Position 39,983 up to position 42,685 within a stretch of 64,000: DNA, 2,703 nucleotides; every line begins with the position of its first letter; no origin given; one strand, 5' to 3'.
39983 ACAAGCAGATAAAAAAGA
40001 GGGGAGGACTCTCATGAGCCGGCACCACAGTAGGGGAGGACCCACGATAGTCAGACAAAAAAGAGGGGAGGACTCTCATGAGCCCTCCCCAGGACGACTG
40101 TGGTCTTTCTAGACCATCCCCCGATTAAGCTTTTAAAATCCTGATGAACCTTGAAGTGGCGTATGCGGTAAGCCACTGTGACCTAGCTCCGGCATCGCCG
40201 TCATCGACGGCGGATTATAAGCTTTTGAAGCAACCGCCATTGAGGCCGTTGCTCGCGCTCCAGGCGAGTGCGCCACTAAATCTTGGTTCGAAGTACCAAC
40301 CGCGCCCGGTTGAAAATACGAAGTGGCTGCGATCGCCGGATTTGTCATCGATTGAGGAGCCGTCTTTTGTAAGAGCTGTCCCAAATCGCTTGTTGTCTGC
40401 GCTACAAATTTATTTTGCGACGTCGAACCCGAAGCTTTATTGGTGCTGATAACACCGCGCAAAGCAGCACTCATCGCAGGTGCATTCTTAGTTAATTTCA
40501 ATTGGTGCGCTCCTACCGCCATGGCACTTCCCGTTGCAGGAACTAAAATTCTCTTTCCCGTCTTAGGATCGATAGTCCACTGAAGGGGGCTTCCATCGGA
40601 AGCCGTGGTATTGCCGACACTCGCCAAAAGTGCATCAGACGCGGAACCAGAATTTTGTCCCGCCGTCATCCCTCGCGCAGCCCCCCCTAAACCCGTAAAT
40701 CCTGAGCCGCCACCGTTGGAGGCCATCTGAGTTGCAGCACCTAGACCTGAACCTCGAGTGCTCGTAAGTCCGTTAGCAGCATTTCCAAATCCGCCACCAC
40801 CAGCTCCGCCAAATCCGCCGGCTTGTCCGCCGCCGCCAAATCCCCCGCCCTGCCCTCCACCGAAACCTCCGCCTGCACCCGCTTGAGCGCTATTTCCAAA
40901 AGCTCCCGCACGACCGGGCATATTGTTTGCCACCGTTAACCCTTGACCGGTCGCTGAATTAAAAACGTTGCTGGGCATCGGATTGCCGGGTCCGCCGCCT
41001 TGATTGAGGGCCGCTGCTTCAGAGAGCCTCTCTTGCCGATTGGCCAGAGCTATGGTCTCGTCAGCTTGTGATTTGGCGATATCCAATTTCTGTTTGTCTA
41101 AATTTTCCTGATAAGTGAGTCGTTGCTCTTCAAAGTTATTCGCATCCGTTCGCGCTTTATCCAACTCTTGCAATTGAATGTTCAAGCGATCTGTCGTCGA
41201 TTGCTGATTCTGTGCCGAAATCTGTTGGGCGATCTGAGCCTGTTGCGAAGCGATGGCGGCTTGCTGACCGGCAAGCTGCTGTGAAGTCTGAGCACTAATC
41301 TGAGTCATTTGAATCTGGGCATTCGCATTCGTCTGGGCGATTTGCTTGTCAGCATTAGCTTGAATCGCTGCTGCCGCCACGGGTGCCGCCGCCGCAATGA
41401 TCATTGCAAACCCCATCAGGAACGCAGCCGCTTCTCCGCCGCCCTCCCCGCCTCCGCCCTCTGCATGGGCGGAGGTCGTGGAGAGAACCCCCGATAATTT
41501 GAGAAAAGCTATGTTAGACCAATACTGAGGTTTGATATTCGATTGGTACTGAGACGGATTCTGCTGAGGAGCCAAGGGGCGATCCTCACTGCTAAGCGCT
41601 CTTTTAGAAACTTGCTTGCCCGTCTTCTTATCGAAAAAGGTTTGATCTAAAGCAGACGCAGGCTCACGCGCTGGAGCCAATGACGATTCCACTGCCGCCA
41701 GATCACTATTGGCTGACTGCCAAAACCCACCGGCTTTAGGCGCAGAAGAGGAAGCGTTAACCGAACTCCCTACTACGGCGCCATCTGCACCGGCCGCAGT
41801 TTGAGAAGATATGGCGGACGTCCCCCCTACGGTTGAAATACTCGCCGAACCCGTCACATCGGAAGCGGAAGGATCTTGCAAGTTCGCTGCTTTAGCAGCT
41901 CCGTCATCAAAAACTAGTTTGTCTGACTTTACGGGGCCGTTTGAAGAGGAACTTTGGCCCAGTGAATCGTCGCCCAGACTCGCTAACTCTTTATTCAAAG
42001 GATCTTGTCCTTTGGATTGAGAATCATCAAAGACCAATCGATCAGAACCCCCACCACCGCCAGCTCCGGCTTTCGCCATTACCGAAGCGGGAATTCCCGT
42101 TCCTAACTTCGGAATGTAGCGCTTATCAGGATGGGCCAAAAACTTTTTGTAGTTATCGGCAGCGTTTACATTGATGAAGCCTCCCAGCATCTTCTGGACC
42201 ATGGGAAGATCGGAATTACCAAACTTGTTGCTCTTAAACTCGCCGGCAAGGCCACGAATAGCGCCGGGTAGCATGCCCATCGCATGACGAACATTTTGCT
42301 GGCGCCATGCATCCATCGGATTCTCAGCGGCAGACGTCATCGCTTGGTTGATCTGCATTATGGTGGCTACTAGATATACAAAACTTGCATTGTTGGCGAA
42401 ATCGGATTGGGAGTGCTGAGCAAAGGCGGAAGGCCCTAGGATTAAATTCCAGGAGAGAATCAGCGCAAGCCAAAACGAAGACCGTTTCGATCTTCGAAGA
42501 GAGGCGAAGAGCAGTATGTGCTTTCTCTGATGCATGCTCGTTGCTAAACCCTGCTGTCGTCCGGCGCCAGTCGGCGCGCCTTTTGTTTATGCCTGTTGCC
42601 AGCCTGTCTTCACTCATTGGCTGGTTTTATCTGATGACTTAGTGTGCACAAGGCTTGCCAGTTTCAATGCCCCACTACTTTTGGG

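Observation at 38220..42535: Paralogous pair of large secreted Gly-run / Ala-helix / coiled-coil proteins sharing a C-terminal ...LVAH...GHSG.F motif: candidate undescribed envelope system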

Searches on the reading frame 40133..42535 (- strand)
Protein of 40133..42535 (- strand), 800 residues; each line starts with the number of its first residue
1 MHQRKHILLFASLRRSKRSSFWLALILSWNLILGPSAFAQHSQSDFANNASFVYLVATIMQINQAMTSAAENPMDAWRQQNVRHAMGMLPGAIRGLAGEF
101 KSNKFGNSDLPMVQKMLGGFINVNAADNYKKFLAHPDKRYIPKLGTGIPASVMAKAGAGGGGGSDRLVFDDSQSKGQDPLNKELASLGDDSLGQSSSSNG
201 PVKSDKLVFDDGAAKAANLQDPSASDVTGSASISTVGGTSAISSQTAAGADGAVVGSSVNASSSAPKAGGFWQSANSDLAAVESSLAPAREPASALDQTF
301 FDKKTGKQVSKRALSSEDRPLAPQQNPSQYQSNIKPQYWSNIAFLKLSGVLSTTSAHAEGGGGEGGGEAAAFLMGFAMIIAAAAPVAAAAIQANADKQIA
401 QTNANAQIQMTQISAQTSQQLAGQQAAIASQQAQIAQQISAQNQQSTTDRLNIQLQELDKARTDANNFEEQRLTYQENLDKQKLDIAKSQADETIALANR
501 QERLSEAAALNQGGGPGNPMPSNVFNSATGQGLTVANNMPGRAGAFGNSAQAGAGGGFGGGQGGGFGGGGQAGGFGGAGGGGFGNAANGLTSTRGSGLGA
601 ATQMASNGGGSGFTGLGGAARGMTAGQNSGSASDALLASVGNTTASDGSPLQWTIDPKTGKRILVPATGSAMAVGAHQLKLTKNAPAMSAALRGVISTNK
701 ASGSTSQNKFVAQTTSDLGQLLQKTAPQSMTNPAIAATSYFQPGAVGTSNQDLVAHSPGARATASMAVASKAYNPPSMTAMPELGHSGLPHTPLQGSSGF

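Call 4: search_protein_families(library=pfam, proteins=[window:40133-42535:-], max_evalue=1)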
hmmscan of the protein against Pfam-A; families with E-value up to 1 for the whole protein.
window:40133-42535:- (800 aa): 0 families

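Call 5: search_protein_families(library=ncbifam, proteins=[window:40133-42535:-], max_evalue=1)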
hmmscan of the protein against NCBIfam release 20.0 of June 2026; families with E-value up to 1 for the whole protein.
window:40133-42535:- (800 aa): 0 families

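Call 7: find_homologous_proteins(query=window:40133-42535:-)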
Query window:40133-42535:- (800 aa): 16 proteins with E <= 0.001 among 8000 candidates.
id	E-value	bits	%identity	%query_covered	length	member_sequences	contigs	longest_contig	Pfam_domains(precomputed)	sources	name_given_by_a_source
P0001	0.0e+0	1556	100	93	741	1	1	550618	-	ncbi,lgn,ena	-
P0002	5.8e-239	814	55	99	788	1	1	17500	-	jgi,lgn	-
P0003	3.8e-87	312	35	97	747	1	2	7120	-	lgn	-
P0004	8.6e-73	264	38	57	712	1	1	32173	-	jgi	jgi:hypothetical protein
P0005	3.9e-67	246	36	64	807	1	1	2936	-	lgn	-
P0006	2.0e-62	230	37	58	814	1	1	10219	-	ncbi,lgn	-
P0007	2.8e-60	223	33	64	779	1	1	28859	-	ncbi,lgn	-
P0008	7.2e-60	222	47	20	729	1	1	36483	-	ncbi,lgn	-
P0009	1.1e-58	218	33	67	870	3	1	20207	-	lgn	-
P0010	1.2e-58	218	34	80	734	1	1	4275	-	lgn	-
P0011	1.7e-56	210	36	58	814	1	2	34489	-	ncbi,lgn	-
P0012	4.1e-53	199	35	23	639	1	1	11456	-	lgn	-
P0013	8.9e-51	191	37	25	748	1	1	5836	-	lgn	-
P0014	2.3e-29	121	59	13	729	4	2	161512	-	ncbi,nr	ncbi:MAG: hypothetical protein H6617_11240 [Bdellovibrionaceae bacterium]|nr:hypothetical protein [B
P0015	7.3e-24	102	37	23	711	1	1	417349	-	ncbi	-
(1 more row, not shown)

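Call 23: search_protein_families(library=pfam, proteins=[P0014], max_evalue=0.1)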
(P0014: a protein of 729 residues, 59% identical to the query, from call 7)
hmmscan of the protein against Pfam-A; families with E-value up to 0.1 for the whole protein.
P0014 (729 aa): 1 family
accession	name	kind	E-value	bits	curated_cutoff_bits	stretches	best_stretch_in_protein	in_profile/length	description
PF19968.4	VMAP-M7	-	0.047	14.3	27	0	656-699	73-116/160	vWA-MoxR associated protein middle region (VMAP-M) 7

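Call 52: find_encoding_contigs(protein=P0001, flank=3000, max_places=3)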
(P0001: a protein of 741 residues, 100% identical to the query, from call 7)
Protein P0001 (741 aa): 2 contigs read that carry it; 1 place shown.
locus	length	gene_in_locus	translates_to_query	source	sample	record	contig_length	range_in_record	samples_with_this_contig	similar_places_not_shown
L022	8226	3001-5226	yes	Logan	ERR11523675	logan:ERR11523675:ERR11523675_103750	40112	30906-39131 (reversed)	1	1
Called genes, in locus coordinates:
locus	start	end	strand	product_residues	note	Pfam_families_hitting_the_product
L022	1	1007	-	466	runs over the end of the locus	PF13727:CoA_binding_3, PF02397:Bac_transf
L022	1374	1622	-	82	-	-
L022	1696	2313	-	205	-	PF06181:Urate_ox_N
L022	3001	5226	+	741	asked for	-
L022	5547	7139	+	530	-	-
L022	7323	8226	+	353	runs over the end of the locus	PF01073:3Beta_HSD (weak), PF01370:Epimerase, PF02719:Polysacc_synt_2, PF04321:RmlD_sub_bind, PF16363:GDP_Man_Dehyd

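Call 58: search_protein_families(library=phrogs, proteins=[window:40133-42535:-], max_evalue=0.01)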
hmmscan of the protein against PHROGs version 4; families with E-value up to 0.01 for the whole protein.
window:40133-42535:- (800 aa): 0 families

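Call 67: find_encoding_contigs(protein=P0002, flank=8000, max_places=3)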
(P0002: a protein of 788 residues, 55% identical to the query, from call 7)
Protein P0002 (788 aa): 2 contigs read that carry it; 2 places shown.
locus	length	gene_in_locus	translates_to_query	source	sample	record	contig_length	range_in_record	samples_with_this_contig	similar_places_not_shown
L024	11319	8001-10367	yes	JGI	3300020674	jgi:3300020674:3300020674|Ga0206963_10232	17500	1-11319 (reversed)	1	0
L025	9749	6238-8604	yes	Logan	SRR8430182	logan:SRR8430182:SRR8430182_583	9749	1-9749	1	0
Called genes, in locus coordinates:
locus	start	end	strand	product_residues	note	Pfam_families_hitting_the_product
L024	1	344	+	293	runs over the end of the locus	-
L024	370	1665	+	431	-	PF00082:Peptidase_S8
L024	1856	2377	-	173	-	PF22769:DCD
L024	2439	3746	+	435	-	PF01075:Glyco_transf_9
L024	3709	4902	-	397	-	PF13439:Glyco_transf_4, PF00534:Glycos_transf_1, PF13692:Glyco_trans_1_4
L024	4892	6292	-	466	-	PF13727:CoA_binding_3, PF02397:Bac_transf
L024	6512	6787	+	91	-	PF00216:Bac_DNA_binding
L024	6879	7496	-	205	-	PF06181:Urate_ox_N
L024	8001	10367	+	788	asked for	-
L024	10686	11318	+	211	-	?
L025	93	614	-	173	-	PF22769:DCD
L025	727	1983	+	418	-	PF01075:Glyco_transf_9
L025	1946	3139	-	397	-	PF13439:Glyco_transf_4, PF00534:Glycos_transf_1, PF13692:Glyco_trans_1_4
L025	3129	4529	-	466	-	PF13727:CoA_binding_3, PF02397:Bac_transf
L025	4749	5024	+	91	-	PF00216:Bac_DNA_binding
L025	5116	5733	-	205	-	PF06181:Urate_ox_N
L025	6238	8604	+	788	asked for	-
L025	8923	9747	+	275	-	?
